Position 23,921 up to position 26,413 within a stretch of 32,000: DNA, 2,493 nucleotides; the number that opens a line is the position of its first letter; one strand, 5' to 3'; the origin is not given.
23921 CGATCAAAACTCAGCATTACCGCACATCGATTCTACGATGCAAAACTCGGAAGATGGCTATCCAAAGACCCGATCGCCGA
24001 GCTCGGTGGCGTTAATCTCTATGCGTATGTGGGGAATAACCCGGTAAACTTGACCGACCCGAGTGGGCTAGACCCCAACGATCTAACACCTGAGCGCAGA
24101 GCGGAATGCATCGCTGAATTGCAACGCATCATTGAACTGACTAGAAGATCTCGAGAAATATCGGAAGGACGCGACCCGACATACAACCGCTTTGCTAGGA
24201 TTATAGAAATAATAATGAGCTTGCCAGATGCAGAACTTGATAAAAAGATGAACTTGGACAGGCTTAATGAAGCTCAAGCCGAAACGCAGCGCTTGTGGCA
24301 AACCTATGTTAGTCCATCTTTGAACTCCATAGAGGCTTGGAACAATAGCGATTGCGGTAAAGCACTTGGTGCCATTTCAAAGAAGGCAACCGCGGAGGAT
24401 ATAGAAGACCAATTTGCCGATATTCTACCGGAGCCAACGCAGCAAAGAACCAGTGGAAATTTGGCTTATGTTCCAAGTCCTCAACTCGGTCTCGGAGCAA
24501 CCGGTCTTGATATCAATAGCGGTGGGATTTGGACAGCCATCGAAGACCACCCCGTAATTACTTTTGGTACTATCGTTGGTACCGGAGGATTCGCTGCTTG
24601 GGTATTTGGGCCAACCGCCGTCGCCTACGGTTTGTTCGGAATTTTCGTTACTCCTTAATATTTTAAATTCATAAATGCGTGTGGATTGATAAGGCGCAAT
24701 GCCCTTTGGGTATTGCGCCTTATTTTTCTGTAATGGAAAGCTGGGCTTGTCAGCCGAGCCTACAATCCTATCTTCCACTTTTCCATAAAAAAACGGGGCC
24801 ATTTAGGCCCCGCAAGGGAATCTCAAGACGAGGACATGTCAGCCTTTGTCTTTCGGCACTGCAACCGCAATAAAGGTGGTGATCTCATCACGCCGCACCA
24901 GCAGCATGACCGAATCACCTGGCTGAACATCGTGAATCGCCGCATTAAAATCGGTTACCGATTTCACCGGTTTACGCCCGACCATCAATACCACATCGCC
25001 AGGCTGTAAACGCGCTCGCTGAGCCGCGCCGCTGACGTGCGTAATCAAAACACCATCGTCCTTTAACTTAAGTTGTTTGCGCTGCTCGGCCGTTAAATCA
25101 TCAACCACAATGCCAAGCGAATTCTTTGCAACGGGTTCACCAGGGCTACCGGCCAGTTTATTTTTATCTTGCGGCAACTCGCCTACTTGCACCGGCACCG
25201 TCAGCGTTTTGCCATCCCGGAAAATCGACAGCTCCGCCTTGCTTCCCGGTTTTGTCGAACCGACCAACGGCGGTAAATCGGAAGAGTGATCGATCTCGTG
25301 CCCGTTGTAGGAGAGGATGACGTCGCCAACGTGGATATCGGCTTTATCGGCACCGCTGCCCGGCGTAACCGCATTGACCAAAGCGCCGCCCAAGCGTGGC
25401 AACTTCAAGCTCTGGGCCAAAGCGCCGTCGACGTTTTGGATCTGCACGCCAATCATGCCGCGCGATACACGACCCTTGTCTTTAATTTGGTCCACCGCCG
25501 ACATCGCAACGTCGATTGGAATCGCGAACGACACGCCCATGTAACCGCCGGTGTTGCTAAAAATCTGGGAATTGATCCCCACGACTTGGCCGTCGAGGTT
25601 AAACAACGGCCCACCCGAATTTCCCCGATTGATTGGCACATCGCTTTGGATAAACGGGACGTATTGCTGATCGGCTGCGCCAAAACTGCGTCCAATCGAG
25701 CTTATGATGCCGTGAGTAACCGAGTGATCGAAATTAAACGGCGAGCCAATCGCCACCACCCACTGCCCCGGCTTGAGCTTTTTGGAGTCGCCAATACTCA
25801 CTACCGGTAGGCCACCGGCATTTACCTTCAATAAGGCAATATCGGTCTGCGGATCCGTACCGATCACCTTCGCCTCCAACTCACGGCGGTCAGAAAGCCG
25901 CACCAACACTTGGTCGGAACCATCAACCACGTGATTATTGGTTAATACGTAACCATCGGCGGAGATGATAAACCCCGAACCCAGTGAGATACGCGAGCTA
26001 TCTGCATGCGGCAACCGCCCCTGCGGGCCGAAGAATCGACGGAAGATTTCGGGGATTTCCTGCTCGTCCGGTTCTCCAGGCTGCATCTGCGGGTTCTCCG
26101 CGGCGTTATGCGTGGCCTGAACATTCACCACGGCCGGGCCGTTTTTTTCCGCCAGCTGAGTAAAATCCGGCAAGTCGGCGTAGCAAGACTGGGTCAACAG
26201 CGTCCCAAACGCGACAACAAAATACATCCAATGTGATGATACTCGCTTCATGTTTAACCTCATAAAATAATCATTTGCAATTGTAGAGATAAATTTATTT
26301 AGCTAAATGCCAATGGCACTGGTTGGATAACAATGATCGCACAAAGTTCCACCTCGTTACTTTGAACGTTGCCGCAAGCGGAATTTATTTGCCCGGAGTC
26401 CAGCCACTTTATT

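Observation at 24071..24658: Unrecognised ~195-aa Rhs C-terminal tip: compositionally foreign and ending in a glycine-zipper hydrophobic tail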

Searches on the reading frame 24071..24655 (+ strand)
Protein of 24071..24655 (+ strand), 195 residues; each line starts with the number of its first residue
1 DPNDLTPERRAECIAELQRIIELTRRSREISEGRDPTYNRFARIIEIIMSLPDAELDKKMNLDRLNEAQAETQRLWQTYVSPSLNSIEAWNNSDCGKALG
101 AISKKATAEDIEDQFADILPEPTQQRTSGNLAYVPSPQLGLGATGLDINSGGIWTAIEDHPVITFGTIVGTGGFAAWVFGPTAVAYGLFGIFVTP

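Call 4: search_protein_families(library=pfam, proteins=[window:24071-24655:+], max_evalue=1)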
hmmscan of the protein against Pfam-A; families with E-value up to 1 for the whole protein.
window:24071-24655:+ (195 aa): 1 family
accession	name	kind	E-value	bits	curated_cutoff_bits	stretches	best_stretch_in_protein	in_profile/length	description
PF07278.17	DUF1441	-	0.12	12.7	35.1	1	1-75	59-137/147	Protein of unknown function (DUF1441)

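Call 5: search_protein_families(library=ncbifam, proteins=[window:24071-24655:+], max_evalue=1)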
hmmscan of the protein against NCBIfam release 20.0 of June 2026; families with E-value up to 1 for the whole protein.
window:24071-24655:+ (195 aa): 0 families

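Call 6: search_solved_structures(query=window:24071-24655:+, max_evalue=10)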
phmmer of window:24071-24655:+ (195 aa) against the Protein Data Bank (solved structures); distinct sequences matched with E-value up to 10: 1.
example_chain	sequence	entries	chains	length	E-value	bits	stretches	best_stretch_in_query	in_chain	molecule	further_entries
5cwh_A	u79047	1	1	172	3.3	10.5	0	41-130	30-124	Designed helical repeat protein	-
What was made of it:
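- On Tse5-CT-like Rhs pore former: No PDB chain matches the tip at E<=10 except a designed repeat protein (call 6).
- Closest known: BiTLP C-terminal domain of bacterial teneurin-like proteins. Different: There is no tip-to-CTD sequence match (call 6).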

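Call 9: find_homologous_proteins(query=window:24071-24655:+, max_evalue=0.001)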
Query window:24071-24655:+: 165 candidates shared short words with the query, none scored E <= 0.001.

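Call 14: search_protein_families(library=padloc, proteins=[window:24071-24655:+], max_evalue=10)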
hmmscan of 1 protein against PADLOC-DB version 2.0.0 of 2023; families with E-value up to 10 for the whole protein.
window:24071-24655:+ (195 aa): 0 families

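Call 15: search_protein_families(library=phrogs, proteins=[window:24071-24655:+], max_evalue=10)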
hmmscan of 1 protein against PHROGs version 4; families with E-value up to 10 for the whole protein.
window:24071-24655:+ (195 aa): 0 families
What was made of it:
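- Checked: No known family matches the tip (calls 4, 5, 6, 14, 15).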

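Call 19: search_protein_representatives(protein=window:24071-24655:+)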
Query: 195 residues. Proteins with E-value up to 0.001 (for the whole library): 1; up to 1e-10: 1; up to 1e-30: 1. The best 1 are listed.
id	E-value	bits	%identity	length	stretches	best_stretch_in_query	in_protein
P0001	6.5e-125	430.5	100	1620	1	1-195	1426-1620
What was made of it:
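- Tried and rejected: I rely instead on the exhaustive phmmer scan (call 19).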

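Call 20: predict_structure(protein=window:24071-24655:+)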
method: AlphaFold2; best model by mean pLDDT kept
length: 195 residues; sequences in the alignment: 1
mean_pLDDT: 59.1   pTM: 0.46
mean pLDDT of the five models: 59.1, 56.7, 46.1, 45.5, 43.8
residues with pLDDT >= 90: 0; 70-90: 69; 50-70: 53; < 50: 73
segments of 3 or more residues with pLDDT < 50: 123-195
pLDDT, mean of each block of 10 residues (from residue 1): 71 84 77 71 65 60 71 66 70 82 79 81 42 30 32 33 38 43 41 35
secondary structure, 60 per line:
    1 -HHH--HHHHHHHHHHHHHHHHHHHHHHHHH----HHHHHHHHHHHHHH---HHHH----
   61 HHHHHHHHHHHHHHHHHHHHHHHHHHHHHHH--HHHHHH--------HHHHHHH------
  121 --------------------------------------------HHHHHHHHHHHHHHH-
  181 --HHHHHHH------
elements in order: H7-31 H36-49 H53-56 H61-91 H94-99 H108-114 H165-179 H183-189
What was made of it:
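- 24071..24415 (+): Tip subdomain 1 (tip aa 1-115): acidic and helical, with Cys13 and Cys95. Begins with a junction motif, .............. AF2 helices at 7-31, 36-49, 61-91, 94-99 and 108-114, with pLDDT 60-84 (call 20).
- The subdomain is the only part modelled with moderate confidence (call 20).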

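Call 24: fold_search(model_id=the predicted structure, library=pdb)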
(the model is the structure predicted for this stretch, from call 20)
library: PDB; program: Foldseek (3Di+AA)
matches with E <= 10: 133; with E <= 0.001: 0
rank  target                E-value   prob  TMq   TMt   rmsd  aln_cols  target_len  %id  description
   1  1s94_B                4.8e-01  0.63  0.26  0.36   8.0       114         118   18  Crystal structure of the Habc domain of neuronal syntaxin from the squid Loligo pealei (released 2004-05-11)
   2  9n22_K                1.2e+00  0.23  0.26  0.23  22.9       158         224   16  Y20S (Sec18-Sec17-Sec9-Sso1-Snc1) EDTA - Class 2 (released 2025-10-01)
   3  7zub_C                1.3e+00  0.15  0.19  0.13  20.6       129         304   15  Cryo-EM structure of the indirubin-bound Hsp90-XAP2-AHR complex (released 2022-11-23)
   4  5oen_B                1.6e+00  0.28  0.28  0.30  11.9       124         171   14  Crystal Structure of STAT2 in complex with IRF9 (released 2018-01-24)
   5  1ez3_B                1.8e+00  0.28  0.26  0.36   8.1       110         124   18  CRYSTAL STRUCTURE OF THE NEURONAL T-SNARE SYNTAXIN-1A (released 2000-06-07)
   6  8cih_A                2.3e+00  0.21  0.23  0.23   8.1       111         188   11  Structure of FL CINP (released 2024-02-21)
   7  2zdy_A                2.6e+00  0.18  0.21  0.13  21.3       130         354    9  Inhibitor-bound structures of human pyruvate dehydrogenase kinase 4 (released 2008-12-09)
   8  3lg7_C                2.6e+00  0.16  0.23  0.31   8.6       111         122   19  Crystal structure of HIV epitope-scaffold 4E10_S0_1EZ3A_002_C (released 2010-09-22)
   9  4tx5_A                2.6e+00  0.16  0.25  0.27   9.1       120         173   12  Crystal structure of Smac-DIABLO (in space group P65) (released 2015-07-15)
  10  5n7i_B                2.6e+00  0.14  0.21  0.31   6.6        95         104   19  Crystal structure of the coiled-coil domain of human tricellulin (released 2017-07-12)
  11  6ei0_N                2.6e+00  0.06  0.12  0.19  16.3       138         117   14  Cytosolic copper storage protein Csp from Streptomyces lividans: apo form (released 2018-10-10)
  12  3lg7_A                2.8e+00  0.20  0.25  0.34   8.3       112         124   18  Crystal structure of HIV epitope-scaffold 4E10_S0_1EZ3A_002_C (released 2010-09-22)
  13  7m5d_A                2.9e+00  0.23  0.19  0.11  12.5       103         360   16  Cryo-EM structure of a non-rotated E.coli 70S ribosome in complex with RF3-GTP, RF1 and P-tRNA (state I) (released 2022-10-19)
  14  3c98_B                2.9e+00  0.16  0.26  0.23   8.9       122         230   18  Revised structure of the munc18a-syntaxin1 complex (released 2008-03-25)
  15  6q58_D                2.9e+00  0.05  0.11  0.18  16.3       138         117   14  Copper loading to a cytosolic copper storage protein from Streptomyces lividans (five coppers) (released 2019-07-10)
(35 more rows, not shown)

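Call 25: list_cluster_members(proteins=[P0001])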
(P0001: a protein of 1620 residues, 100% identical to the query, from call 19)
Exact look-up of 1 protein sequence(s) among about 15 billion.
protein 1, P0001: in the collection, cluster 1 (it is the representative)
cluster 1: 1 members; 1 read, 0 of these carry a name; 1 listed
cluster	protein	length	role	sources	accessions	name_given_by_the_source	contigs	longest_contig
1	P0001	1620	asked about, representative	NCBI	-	-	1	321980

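Call 26: find_related_loci(query=window:24071-24655:+, collection=genome_contigs, flank=10000)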
Query window:24071-24655:+ (195 aa) in genome_contigs; peptide patterns used: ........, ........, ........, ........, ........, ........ (x = any residue, [..] = any of these).
90 stretches matched a pattern, but none encodes a relative of the query by tblastn (E <= 1e-3).

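Call 30: find_encoding_contigs(protein=P0001, flank=10000)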
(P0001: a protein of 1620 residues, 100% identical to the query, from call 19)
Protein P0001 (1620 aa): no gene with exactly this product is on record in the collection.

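Call 34: find_related_loci(query=A2, collection=genome_contigs, flank=10000)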
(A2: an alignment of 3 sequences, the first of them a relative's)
Query A2 (1620 aa) in genome_contigs; peptide patterns used: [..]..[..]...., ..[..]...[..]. (x = any residue, [..] = any of these).
36 stretches matched a pattern; 1 encode a relative of the query (tblastn E <= 1e-3); 1 distinct loci.
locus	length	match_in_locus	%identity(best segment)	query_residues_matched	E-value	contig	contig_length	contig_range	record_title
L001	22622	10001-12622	23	538-1425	2e-29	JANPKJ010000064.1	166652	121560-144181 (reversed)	MAG: Akkermansiaceae bacterium isolate VAR_61_metabat_255 VAR_61_k141_3119294, whole genome shotgun sequence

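Call 41: find_related_loci(query=A2, collection=metagenome_contigs, flank=6000)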
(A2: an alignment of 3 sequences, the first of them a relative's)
Query A2 (1620 aa) in metagenome_contigs; peptide patterns used: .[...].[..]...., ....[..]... (x = any residue, [..] = any of these).
98 stretches matched a pattern, but none encodes a relative of the query by tblastn (E <= 1e-3).
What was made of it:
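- Tried and rejected: Scans for the tip and for the family (calls 26, 34, 41) gave only a 23%-identical Akkermansiaceae Rhs (L001).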

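Call 44: find_homologous_proteins(query=A1, max_evalue=0.01)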
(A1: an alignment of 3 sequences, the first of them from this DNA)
Query A1 (3 sequences): 8000 candidates shared short words with the query, none scored E <= 0.01.
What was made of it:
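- Tried and rejected: Searches with the tip (call 9) and with the three-tip alignment (call 44) found nothing.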

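Call 45: search_dna_similar(query=window:24071-24655:+, collection=plasmids, mode=protein, max_evalue=1)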
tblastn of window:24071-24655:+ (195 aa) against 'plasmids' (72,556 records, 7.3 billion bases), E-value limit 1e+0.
No match.

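Call 46: search_dna_similar(query=window:24071-24655:+, collection=phages, mode=protein, max_evalue=1)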
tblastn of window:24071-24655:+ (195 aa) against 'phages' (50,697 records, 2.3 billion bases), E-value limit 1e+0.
No match.
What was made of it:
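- Tried and rejected: Plasmids and phages. tblastn gave no match (calls 45, 46).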

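Call 58: predict_structure(alignment_id=A1)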
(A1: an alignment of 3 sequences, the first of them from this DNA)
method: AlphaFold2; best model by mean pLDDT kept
length: 195 residues; sequences in the alignment: 3
mean_pLDDT: 52.3   pTM: 0.42
mean pLDDT of the five models: 52.3, 47.5, 46.8, 46.1, 42.7
residues with pLDDT >= 90: 0; 70-90: 56; 50-70: 43; < 50: 96
segments of 3 or more residues with pLDDT < 50: 102-195
pLDDT, mean of each block of 10 residues (from residue 1): 62 69 70 74 74 82 79 70 63 65 44 39 36 34 33 29 22 29 30 29
secondary structure, 60 per line:
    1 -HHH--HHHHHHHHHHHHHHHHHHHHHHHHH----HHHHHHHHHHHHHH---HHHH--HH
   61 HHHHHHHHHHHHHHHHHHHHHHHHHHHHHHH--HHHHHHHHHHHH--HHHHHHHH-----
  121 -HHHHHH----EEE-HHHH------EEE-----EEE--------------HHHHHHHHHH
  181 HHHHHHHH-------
elements in order: H7-31 H36-49 H53-56 H59-91 H94-105 H108-115 H122-127 E132-134 H136-139 E146-148 E154-156 H171-188
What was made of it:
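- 24416..24550 (+): Tip linker (aa 116-160): Pro/Gly-rich and predicted disordered. pLDDT below 50 from aa 123 (calls 20, 58).
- Models are low confidence (calls 20, 58).
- Tried and rejected: A second AF2 run with the three-tip alignment did not improve the model (pLDDT 52, call 58).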

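Call 65: fold_search(model_id=the predicted structure, library=viral)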
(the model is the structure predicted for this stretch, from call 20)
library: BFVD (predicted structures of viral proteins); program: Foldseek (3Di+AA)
matches with E <= 10: 184; with E <= 0.001: 0
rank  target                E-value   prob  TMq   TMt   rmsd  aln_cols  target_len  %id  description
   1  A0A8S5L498            3.6e-01  0.85  0.25  0.13   6.0        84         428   23  Maturation protein [ssRNA phage SRR5467139_1]
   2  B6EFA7                5.7e-01  0.41  0.21  0.26  11.3       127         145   13  Uncharacterized protein [Stygiolobus rod-shaped virus]
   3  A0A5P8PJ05            6.0e-01  0.13  0.17  0.17  27.1       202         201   13  Uncharacterized protein [Stenotrophomonas phage Mendera]
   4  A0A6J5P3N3            8.2e-01  0.25  0.21  0.21  18.2       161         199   13  Uncharacterized protein (Fragment) [uncultured Caudovirales phage]
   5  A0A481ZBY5            8.7e-01  0.54  0.31  0.37  15.1       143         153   12  Uncharacterized protein [Pithovirus LCPAC403]
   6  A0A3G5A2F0            9.1e-01  0.54  0.37  0.10  15.4       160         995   18  Uncharacterized protein [Gaeavirus sp.]
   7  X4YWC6                9.1e-01  0.28  0.25  0.24   9.2       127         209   13  Uncharacterized protein [Lactococcus phage P092]
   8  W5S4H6                1.1e+00  0.28  0.24  0.27  11.7       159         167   11  Uncharacterized protein [Pithovirus sibericum]
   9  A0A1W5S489            1.1e+00  0.14  0.21  0.05  26.1       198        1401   18  Lysozyme [Marinomonas phage CPP1m]
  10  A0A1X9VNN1            1.2e+00  0.20  0.25  0.19  28.7       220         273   16  Uncharacterized protein [Mimivirus AB-566-O17]
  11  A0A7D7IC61            1.5e+00  0.47  0.32  0.11  13.0       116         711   16  (no name in the UniProt tables at hand)
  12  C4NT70                1.6e+00  0.47  0.30  0.42   7.3       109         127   13  Uncharacterized protein [Silicibacter phage DSS3phi2]
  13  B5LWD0                1.6e+00  0.14  0.22  0.19  33.4       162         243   12  Uncharacterized protein [Feldmannia species virus]
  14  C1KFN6                1.6e+00  0.10  0.17  0.20  21.8       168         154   14  Putative holin [Lactobacillus phage Lb338-1]
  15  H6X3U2                1.7e+00  0.08  0.14  0.13  19.9       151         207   11  Uncharacterized protein [Klebsiella phage vB_KleM_RaK2]
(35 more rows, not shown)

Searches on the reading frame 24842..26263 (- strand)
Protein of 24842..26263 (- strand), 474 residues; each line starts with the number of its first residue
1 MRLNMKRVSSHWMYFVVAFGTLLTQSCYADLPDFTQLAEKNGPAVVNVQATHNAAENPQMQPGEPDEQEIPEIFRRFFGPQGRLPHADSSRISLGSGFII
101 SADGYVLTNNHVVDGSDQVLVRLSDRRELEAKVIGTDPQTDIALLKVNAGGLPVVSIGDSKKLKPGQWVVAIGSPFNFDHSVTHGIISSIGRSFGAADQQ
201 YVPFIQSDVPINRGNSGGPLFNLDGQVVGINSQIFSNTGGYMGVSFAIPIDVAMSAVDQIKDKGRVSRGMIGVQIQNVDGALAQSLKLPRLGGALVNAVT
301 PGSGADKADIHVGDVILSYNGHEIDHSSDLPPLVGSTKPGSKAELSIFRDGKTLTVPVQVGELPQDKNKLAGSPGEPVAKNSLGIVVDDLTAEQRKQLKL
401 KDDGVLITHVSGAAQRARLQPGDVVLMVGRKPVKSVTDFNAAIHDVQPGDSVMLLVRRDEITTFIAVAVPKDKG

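Call 40: find_encoding_contigs(protein=window:24842-26263:-, flank=10000, max_places=5)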
Protein window:24842-26263:- (474 aa): no gene with exactly this product is on record in the collection.
